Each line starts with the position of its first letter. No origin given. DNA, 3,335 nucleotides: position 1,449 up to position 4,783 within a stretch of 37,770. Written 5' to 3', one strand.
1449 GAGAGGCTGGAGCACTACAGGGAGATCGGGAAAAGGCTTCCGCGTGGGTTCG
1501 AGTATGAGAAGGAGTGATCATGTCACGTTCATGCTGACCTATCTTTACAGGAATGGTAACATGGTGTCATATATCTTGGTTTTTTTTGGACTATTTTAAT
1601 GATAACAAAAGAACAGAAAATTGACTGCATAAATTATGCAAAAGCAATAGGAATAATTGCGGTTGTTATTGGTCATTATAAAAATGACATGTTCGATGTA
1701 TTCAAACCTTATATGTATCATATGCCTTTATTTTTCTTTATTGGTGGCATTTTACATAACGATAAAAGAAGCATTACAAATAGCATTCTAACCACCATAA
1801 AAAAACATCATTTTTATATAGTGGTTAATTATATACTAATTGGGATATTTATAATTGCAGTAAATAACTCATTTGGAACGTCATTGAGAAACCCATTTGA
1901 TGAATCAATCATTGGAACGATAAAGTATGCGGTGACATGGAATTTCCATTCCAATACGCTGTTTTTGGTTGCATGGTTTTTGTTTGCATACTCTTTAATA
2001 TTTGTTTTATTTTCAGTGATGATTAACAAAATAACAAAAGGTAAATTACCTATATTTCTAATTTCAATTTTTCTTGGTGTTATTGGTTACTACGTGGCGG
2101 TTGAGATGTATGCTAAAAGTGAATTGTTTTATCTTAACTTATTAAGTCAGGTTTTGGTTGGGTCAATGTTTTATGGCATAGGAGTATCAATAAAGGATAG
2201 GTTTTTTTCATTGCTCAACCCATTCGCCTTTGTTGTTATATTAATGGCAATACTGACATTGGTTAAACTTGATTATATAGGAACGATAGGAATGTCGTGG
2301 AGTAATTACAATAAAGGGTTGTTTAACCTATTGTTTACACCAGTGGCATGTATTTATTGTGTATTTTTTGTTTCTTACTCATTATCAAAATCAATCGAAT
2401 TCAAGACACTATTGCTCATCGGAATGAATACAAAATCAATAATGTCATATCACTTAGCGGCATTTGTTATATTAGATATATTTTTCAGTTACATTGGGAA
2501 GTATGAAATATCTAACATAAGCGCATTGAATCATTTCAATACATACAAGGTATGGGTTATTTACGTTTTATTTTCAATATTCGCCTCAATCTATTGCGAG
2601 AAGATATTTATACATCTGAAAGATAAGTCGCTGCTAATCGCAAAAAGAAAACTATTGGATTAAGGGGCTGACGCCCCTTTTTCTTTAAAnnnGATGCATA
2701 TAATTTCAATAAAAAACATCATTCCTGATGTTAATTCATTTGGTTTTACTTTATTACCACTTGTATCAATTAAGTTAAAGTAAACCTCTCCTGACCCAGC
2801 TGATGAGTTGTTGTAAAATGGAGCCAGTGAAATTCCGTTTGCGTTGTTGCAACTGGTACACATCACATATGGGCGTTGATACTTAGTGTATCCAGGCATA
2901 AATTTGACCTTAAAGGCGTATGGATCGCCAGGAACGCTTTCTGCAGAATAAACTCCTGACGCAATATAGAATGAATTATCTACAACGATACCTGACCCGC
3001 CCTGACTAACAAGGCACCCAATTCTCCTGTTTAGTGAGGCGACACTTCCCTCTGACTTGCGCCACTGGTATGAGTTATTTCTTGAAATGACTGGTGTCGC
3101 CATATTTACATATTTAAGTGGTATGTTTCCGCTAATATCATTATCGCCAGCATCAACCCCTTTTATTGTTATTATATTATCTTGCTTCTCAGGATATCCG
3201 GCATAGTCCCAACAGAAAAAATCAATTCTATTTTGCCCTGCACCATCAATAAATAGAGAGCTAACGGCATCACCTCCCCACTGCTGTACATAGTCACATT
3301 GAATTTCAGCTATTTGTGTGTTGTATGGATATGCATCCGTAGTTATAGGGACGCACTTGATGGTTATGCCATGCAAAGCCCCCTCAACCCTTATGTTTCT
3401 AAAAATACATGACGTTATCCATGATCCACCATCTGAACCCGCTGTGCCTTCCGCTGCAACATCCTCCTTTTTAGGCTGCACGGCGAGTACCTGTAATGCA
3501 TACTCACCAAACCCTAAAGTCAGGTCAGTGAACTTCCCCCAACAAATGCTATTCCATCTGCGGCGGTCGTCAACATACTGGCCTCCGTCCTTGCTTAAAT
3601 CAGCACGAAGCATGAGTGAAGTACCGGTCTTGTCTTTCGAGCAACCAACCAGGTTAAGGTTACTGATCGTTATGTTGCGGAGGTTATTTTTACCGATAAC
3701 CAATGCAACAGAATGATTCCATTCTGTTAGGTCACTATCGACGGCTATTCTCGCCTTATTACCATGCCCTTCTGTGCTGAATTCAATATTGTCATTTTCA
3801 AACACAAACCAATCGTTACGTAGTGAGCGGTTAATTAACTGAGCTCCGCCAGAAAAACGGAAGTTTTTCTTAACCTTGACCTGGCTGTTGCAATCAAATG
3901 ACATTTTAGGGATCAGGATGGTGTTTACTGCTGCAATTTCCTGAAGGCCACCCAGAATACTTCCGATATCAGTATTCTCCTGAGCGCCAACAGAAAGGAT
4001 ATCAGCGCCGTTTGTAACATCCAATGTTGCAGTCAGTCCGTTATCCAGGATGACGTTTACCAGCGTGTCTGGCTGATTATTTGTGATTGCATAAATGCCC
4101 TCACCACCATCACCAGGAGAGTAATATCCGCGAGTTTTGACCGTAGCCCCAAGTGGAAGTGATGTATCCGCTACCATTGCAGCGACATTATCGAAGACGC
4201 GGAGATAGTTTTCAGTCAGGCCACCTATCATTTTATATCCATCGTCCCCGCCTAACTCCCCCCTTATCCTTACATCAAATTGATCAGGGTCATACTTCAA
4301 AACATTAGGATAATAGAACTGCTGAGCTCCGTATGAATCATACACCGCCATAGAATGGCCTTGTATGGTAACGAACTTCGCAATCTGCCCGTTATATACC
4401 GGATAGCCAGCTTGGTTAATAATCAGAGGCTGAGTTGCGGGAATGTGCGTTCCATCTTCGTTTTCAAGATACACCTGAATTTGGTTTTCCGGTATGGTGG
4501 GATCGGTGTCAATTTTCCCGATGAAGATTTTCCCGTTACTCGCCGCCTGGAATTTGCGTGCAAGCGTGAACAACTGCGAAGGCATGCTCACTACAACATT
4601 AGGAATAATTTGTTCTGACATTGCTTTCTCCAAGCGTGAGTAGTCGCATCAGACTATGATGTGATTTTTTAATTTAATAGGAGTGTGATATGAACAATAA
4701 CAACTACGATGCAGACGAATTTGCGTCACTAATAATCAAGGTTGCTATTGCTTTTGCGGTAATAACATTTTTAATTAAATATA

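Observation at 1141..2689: AT-rich conversion island between attP and the tailspike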

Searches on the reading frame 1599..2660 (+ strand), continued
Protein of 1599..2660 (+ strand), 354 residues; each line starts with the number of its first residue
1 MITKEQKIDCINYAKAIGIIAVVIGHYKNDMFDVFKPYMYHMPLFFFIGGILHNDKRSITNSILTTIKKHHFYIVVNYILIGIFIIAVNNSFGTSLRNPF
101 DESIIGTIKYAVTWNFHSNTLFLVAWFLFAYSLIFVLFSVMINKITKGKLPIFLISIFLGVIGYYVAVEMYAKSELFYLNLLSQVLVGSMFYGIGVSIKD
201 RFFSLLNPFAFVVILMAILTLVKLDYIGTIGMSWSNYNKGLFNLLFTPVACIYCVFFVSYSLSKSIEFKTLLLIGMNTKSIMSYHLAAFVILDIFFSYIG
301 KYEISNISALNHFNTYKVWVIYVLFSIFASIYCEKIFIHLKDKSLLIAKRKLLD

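Call 72: search_protein_families(library=pfam, proteins=[L010:4-495:-, L010:498-971:-, L010:6020-6874:+, L016:4-489:-, L016:489-1115:-, L030:1-1155:+, L013:3731-6205:-], max_evalue=0.001)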
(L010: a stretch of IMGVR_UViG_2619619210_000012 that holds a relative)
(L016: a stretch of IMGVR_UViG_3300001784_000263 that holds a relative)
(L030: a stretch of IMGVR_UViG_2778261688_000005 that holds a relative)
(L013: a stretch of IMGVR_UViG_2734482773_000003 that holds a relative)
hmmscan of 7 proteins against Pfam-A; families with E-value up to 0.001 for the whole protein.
L010:4-495:- (164 aa): 0 families

L010:498-971:- (158 aa): 0 families

L010:6020-6874:+ (285 aa): 0 families

L016:4-489:- (162 aa): 1 family
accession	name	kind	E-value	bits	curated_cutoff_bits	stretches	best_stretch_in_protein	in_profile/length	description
PF10721.14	DUF2514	-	9.7e-25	87.9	26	1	10-159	1-160/161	Protein of unknown function (DUF2514)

L016:489-1115:- (209 aa): 1 family
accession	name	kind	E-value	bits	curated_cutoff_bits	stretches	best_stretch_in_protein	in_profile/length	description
PF00182.24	Glyco_hydro_19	-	2.4e-09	37.8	25.5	1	116-182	102-169/232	Chitinase class I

L030:1-1155:+ (385 aa): 4 families
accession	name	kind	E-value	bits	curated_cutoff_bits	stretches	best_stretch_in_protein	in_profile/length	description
PF00589.27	Phage_integrase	-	5.4e-39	134.2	27.1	1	199-365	2-170/172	Phage integrase family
PF22022.2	Phage_int_M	-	5.8e-28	97.4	27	1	93-188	1-96/96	Phage integrase central domain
PF13356.12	Arm-DNA-bind_3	-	2.1e-25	89.1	27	1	2-86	1-82/83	Arm DNA-binding domain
PF14659.12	Phage_int_SAM_3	-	1.5e-06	28.7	22.6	1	93-143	2-52/58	Phage integrase, N-terminal SAM-like domain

L013:3731-6205:- (825 aa): 0 families

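Call 80: search_protein_families(library=phrogs, proteins=[L011:4332-6599:-, L012:3035-5473:-, L022:6092-6547:-, L022:6529-7938:-, L025:6038-6493:-, L010:2919-5132:-], max_evalue=0.00001)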
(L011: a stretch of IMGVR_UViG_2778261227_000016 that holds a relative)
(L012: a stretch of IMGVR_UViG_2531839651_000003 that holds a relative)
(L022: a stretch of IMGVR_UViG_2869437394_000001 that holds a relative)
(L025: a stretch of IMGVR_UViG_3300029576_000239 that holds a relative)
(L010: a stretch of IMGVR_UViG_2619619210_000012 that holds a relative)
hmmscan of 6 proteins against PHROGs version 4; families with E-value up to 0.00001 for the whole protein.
L011:4332-6599:- (756 aa): 29 families (the best 25 are shown)
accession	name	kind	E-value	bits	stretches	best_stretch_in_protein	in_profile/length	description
phrog_1640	-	tail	2e-150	504.3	1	1-667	1-585/765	tail protein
phrog_32960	-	unknown function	2.6e-123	413.9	1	1-266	1-269/762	-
phrog_38237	-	unknown function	2.6e-123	413.7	1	1-227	1-227/697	-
phrog_36601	-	tail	6.4e-117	393.1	1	1-233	15-254/1084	tail fiber protein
phrog_8649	-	unknown function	5.3e-101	340.4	1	1-219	1-219/743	-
phrog_17220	-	unknown function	2.1e-92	311.8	1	1-227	1-230/868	-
phrog_6518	-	tail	5.3e-89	300.3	1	4-205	1-198/793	tail fiber protein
phrog_5510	-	tail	5.8e-83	280.6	1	1-287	1-299/789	tail fiber protein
phrog_4818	-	tail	8.3e-77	260.1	1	1-316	4-331/896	tail fiber protein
phrog_13893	-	tail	2.1e-73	248.8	1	1-166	1-170/648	tail protein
phrog_1171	-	tail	9.2e-69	233.8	1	1-169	1-166/954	tail spike protein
phrog_5662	-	tail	5.8e-60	204.4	1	1-162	1-166/729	tail fiber protein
phrog_30017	-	unknown function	1.1e-56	193.4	1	1-228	1-224/1025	-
phrog_28871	-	unknown function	3.7e-56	191.5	1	2-221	2-215/946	-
phrog_20656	-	unknown function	8.8e-44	151.1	1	87-227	1-136/593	-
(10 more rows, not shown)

L012:3035-5473:- (813 aa): 22 families
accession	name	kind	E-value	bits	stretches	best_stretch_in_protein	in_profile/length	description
phrog_1640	-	tail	7.7e-151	505.7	1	15-245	1-235/765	tail protein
phrog_36601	-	tail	7.5e-129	432.7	1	2-241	2-248/1084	tail fiber protein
phrog_38237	-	unknown function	1.4e-121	408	1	15-242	1-228/697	-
phrog_32960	-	unknown function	1.3e-116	391.7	1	15-242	1-228/762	-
phrog_8649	-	unknown function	3.2e-99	334.5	1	15-233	1-219/743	-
phrog_17220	-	unknown function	2e-92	311.9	1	15-242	1-231/868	-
phrog_6518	-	tail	3.9e-85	287.5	1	18-221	1-200/793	tail fiber protein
phrog_5510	-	tail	1.1e-77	263.2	1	15-258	1-249/789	tail fiber protein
phrog_13893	-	tail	2.1e-75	255.3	1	15-176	1-166/648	tail protein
phrog_1171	-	tail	2.9e-70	238.8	1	15-184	1-173/954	tail spike protein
phrog_28871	-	unknown function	3.5e-65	221.4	1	17-234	3-214/946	-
phrog_5662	-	tail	3.4e-62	211.8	1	15-185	1-175/729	tail fiber protein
phrog_4818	-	tail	6.4e-62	210.8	1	15-244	4-241/896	tail fiber protein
phrog_30017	-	unknown function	1.1e-57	196.7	1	15-242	1-224/1025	-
phrog_20656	-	unknown function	1.5e-41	143.7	1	101-235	1-130/593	-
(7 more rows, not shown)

L022:6092-6547:- (152 aa): 6 families
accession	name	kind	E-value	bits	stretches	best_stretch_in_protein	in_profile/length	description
phrog_188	-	tail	4.8e-45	154.8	1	5-151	37-182/207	tail fiber assembly protein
phrog_3792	-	tail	1.4e-17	64.8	1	82-151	9-78/78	tail assembly chaperone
phrog_136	-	tail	1.8e-16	61.7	1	81-151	107-177/178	tail fiber assembly protein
phrog_105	-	tail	9.7e-13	49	1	83-151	135-203/239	tail fiber assembly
phrog_37801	-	unknown function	4.9e-09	37.2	1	14-50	3-39/73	-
phrog_19350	-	unknown function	8.9e-07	30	1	13-76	3-67/70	-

L022:6529-7938:- (470 aa): 51 families (the best 25 are shown)
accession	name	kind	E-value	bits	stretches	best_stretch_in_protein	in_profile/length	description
phrog_327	-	tail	2.6e-156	523.5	1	1-374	4-288/618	tail protein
phrog_7032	-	tail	7.6e-135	452.1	3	1-160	1-160/866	tail fiber protein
phrog_6202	-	tail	4.4e-126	423.6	1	1-369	1-326/636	tail fiber protein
phrog_381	-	tail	3.4e-101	341.2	1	1-358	1-281/566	tail fiber protein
phrog_11518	-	tail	2.6e-94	318.1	3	3-158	2-158/812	tail fiber protein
phrog_454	-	tail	6.2e-87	294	1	181-340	286-445/1376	tail fiber protein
phrog_988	-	tail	4.5e-83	281.5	1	1-288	2-288/574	tail protein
phrog_2631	-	tail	7.3e-77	260.4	2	252-344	343-435/644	tail fiber protein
phrog_1780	-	tail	1.2e-75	256.8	1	1-171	2-171/855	tail collar fiber protein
phrog_295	-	tail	1.6e-70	239.9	1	1-290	162-429/794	tail fiber protein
phrog_5181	-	unknown function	2.3e-67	228.9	1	2-159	2-159/763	-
phrog_8713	-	tail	2.7e-65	222.3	2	254-357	394-497/509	tail fiber protein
phrog_14570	-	unknown function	4e-61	208.3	1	3-159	6-162/540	-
phrog_4618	-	tail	6.6e-58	197.4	1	1-169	1-169/413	tail collar fiber protein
phrog_6162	-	tail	3.2e-46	158.7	1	1-276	6-255/1060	tail fiber protein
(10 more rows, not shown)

L025:6038-6493:- (152 aa): 6 families
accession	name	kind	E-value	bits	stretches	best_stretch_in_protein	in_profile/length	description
phrog_188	-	tail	4.8e-45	154.8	1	5-151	37-182/207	tail fiber assembly protein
phrog_3792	-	tail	1.4e-17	64.8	1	82-151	9-78/78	tail assembly chaperone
phrog_136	-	tail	1.8e-16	61.7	1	81-151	107-177/178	tail fiber assembly protein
phrog_105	-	tail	9.7e-13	49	1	83-151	135-203/239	tail fiber assembly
phrog_37801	-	unknown function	4.9e-09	37.2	1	14-50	3-39/73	-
phrog_19350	-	unknown function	8.9e-07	30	1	13-76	3-67/70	-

L010:2919-5132:- (738 aa): 20 families
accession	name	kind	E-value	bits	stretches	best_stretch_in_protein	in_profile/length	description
phrog_1640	-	tail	1.5e-103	349.4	1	1-230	1-233/765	tail protein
phrog_32960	-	unknown function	5.8e-80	270.5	1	1-279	1-273/762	-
phrog_38237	-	unknown function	5.7e-73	247.3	1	1-246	1-245/697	-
phrog_36601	-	tail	1.5e-71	242.9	1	1-248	15-263/1084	tail fiber protein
phrog_28871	-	unknown function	3.1e-59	201.7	1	6-219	6-212/946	-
phrog_13893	-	tail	6.4e-59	200.9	1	1-166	1-166/648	tail protein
phrog_8649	-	unknown function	1.1e-56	193.8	1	1-219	1-218/743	-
phrog_5510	-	tail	1.5e-56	193.3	1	1-229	1-237/789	tail fiber protein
phrog_17220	-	unknown function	4e-56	191.8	1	1-250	1-252/868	-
phrog_6518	-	tail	8.7e-56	190.4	1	4-208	1-200/793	tail fiber protein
phrog_30017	-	unknown function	1.5e-54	186.4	1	1-228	1-223/1025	-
phrog_5662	-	tail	9.1e-49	167.4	1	1-168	1-168/729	tail fiber protein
phrog_1171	-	tail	1.5e-47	163.6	1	1-177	1-167/954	tail spike protein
phrog_4818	-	tail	3.1e-32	112.6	1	1-258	4-260/896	tail fiber protein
phrog_20656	-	unknown function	1e-22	81.5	1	88-220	2-128/593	-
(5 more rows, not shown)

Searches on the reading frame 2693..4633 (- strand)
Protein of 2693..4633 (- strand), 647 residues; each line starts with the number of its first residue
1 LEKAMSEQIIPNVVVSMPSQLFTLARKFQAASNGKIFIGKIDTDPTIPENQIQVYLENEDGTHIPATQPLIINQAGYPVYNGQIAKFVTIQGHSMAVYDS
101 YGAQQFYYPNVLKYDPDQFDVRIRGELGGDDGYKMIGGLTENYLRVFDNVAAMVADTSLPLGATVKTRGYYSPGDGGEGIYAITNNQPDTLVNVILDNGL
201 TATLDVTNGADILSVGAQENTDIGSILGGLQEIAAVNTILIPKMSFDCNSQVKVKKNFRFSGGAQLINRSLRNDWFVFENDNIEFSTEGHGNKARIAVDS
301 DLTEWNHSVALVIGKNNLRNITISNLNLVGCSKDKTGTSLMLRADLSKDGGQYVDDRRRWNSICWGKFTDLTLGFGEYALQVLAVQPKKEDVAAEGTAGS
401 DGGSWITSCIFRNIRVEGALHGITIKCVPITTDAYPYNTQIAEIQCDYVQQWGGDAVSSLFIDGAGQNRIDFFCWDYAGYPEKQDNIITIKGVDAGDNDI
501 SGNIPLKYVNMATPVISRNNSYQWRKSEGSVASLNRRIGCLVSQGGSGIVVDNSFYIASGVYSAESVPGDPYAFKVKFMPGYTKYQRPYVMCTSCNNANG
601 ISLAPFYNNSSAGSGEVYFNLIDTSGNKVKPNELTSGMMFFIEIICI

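Call 4: search_protein_families(library=pfam, proteins=[window:2693-4633:-], max_evalue=1)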
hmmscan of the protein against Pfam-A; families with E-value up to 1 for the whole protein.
window:2693-4633:- (647 aa): 1 family
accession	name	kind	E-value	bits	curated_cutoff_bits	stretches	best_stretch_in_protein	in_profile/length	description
PF09008.15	Head_binding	-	3.4e-65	217.8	24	1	8-118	3-113/113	Head binding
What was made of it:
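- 4226..4633 (-): P22-type head-binding (particle attachment) N-terminal domain of the tailspike; belongs to the backbone, not the cassette. PF09008 E 3.4e-65 on residues 8-118 (call 4).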

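Call 5: search_protein_families(library=ncbifam, proteins=[window:2693-4633:-], max_evalue=1)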
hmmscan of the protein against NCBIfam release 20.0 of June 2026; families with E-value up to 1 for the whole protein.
window:2693-4633:- (647 aa): 0 families

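Call 6: search_protein_families(library=phrogs, proteins=[window:2693-4633:-], max_evalue=0.01)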
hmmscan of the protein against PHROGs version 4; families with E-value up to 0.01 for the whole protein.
window:2693-4633:- (647 aa): 28 families (the best 25 are shown)
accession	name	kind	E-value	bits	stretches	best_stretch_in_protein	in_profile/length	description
phrog_8280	-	tail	3.1e-90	305.5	1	8-456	3-335/632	tail spike protein with colonic acid degradation activity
phrog_26467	-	tail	8e-73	246.7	1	8-123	3-118/343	tail spike protein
phrog_7173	-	tail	8e-66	224.2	1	8-128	3-123/626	tail spike protein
phrog_33504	-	unknown function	6.4e-63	214.2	1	8-139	3-130/604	-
phrog_16355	-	unknown function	5.7e-61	208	1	8-123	3-118/799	-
phrog_34132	-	unknown function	1e-59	203.7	1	8-117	3-112/794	-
phrog_19528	-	tail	8.3e-58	197.5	1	8-138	3-131/705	tail spike protein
phrog_21710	-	unknown function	9.7e-56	190.3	1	8-137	3-128/654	-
phrog_17420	-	tail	1.9e-55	189.7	1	12-173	15-177/568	tail protein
phrog_29018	-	unknown function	8.4e-52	177.6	1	24-138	1-111/694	-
phrog_22294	-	unknown function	1.1e-50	173.7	1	24-131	1-107/779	-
phrog_19784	-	tail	3e-47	162.3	1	9-139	4-130/645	tail spike protein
phrog_17606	-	unknown function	8.9e-47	160.8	1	4-140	7-139/753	-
phrog_28781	-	tail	1.9e-45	156.1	1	8-128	3-124/644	tail spike protein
phrog_20129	-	unknown function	4.2e-44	151.9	1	9-125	4-120/895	-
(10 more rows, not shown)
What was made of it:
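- The best PHROG for the tailspike is labelled 'colanic acid degradation' (phrog_8280, call 6).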

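Call 26: search_solved_structures(query=window:2693-4633:-, max_evalue=0.01)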
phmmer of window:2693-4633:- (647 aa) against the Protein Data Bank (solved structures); distinct sequences matched with E-value up to 0.01: 9.
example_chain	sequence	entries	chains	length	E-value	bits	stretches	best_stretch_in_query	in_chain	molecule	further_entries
7sg7_A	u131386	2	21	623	3e-56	194.3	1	8-128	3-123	Gene 14 protein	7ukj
2vky_B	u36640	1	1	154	9.1e-44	153.1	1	9-122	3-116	TAIL PROTEIN, PIIGCN4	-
2vnl_A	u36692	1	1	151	3.6e-43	151.2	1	9-122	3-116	BIFUNCTIONAL TAIL PROTEIN, PIIGCN4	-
8eb7_0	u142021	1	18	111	6.6e-43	150.3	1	12-121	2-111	Tail spike protein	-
8tvr_A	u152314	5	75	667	2.4e-42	148.4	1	9-122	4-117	Tail spike protein | Endorhamnosidase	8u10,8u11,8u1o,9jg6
2xc1_A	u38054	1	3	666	1e-41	146.4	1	9-122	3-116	BIFUNCTIONAL TAIL PROTEIN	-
5gai_Y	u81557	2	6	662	1e-41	146.3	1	12-122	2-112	Tail fiber protein | Tail spike protein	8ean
1lkt_A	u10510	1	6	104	9.4e-39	136.6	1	12-114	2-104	TAILSPIKE PROTEIN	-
6tgf_F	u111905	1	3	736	1.9e-09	39.7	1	13-139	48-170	Exopolysaccharide biosynthesis protein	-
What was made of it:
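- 4226..4633 (-): PDB hits to Sf6 and P22 tailspike N-domains (call 26).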

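Call 70: search_protein_families(library=pfam, proteins=[window:2693-4267:-], max_evalue=10)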
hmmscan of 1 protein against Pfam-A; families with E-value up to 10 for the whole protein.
window:2693-4267:- (525 aa): 0 families
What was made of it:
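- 2690..4225 (-): Receptor-binding (C-terminal ~525 aa) part of the tailspike; co-inherited with the acyltransferase. No Pfam hit (call 70).
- The receptor-binding domain has no family assignment (call 70).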

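Call 78: search_dna_similar(query=window:2693-4267:-, collection=phages, mode=protein, max_evalue=0.001, max_rows=15)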
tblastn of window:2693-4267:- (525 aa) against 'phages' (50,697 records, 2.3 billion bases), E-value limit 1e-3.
Records with a match: 2; places in all: 2; records where one place covers at least 80% of the query: 2.
Best place of each record, by identity: <60% 2.
By first word of the organism name: Enterobacter 2.
By host as written in the record: Enterobacter cloacae 2.
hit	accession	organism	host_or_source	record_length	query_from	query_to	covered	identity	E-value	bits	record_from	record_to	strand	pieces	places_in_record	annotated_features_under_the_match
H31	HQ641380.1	Enterobacter phage EcP1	Enterobacter cloacae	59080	24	524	95%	39.4%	1e-96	326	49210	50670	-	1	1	tail spike protein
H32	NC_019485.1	Enterobacter phage EcP1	Enterobacter cloacae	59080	24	524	95%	39.4%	1e-96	326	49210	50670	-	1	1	tail spike protein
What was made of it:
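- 2690..4225 (-): 39% identity to the tail spike of lytic Enterobacter phage EcP1 (call 78).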

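Call 81: get_annotated_region(hit=H32, flank=1500)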
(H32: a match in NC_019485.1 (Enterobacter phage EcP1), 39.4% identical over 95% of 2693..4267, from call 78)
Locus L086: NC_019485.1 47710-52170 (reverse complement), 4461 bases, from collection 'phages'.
description: Enterobacter phage EcP1, complete genome.
organism: Enterobacter phage EcP1 (NCBI taxid 942016)
taxonomy: Viruses; Duplodnaviria; Heunggongvirae; Uroviricota; Caudoviricetes; Schitoviridae; Eceepunavirus; Eceepunavirus EcP1
host: Enterobacter cloacae; source: -; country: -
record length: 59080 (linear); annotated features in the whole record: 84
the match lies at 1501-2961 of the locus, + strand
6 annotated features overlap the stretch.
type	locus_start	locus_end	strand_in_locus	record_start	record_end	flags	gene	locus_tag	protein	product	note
CDS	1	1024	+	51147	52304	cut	-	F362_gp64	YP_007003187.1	tail protein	similar to tail fiber protein of Klebsiella phage KP32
CDS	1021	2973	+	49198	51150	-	-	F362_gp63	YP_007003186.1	tail spike protein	similar to tail spike protein of Salmonella phage Vi01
CDS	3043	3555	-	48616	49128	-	-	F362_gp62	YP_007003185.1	bacteriophage lysis protein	similar to bacteriophage lysis protein of Providencia rettgeri DSM 1131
CDS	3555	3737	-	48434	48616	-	-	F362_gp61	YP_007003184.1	holin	-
CDS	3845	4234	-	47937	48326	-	-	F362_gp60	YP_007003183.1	holin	similar to putative phage transmembrane protein of Edwardsiella tarda FL6-60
CDS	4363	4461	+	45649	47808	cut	-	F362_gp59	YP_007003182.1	portal protein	similar to gp59 of Enterobacteria phage N4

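Call 88: predict_structure(alignment_id=A4)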
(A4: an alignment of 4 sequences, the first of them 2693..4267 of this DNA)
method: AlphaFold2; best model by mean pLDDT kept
length: 525 residues; sequences in the alignment: 4
mean_pLDDT: 54.3   pTM: 0.50
mean pLDDT of the five models: 54.3, 53.0, 51.3, 50.8, 50.3
residues with pLDDT >= 90: 0; 70-90: 91; 50-70: 231; < 50: 203
segments of 3 or more residues with pLDDT < 50: 1-36, 38-42, 44-56, 60-91, 108-113, 121-123, 166-171, 177-184, 193-197, 209-214, 224-240, 270-281, 357-360, 371-374, 391-413, 434-436, 461-465, 471-474, 486-489
pLDDT, mean of each block of 10 residues (from residue 1): 27 26 39 46 41 42 39 35 39 52 50 51 53 55 57 59 50 51 52 51 56 57 45 35 63 71 60 39 60 71 68 52 60 69 60 52 65 51 61 33 30 63 82 61 84 74 48 57 55 73 77 79 58
secondary structure, 60 per line:
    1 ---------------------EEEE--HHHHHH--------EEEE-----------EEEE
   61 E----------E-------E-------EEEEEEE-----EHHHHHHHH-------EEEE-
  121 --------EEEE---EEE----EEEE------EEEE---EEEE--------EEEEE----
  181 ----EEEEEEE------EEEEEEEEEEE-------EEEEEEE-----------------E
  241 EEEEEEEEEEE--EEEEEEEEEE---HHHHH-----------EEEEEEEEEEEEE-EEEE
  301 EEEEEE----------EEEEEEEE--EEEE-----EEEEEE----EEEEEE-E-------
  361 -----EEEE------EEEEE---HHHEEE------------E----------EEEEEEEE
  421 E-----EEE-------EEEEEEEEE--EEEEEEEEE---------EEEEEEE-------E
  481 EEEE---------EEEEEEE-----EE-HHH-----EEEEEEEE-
elements in order: E22-25 H28-33 E42-45 E57-61 E88-94 H101-108 E116-119 E129-132 E136-138 E143-146 E153-156 E160-163 E172-176 E185-191 E198-208 E216-222 E240-251 E254-263 H267-271 E283-295 E297-306 E317-324 E327-330 E336-341 E346-351 E366-369 E376-380 E387-389 E413-421 E427-429 E437-445 E448-456 E466-472 E480-484 E494-500 E517-524
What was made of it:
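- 2690..4225 (-): A low-confidence, all-beta AF2 model (call 88).
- The tailspike receptor-binding domain has no family assignment (call 70), and its model is poor (pLDDT 54, call 88).
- Tried and rejected: However, the model is low confidence (pLDDT 54, call 88) and there is no Pfam hit (call 70), so the receptor-binding domain's enzymology remains open.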
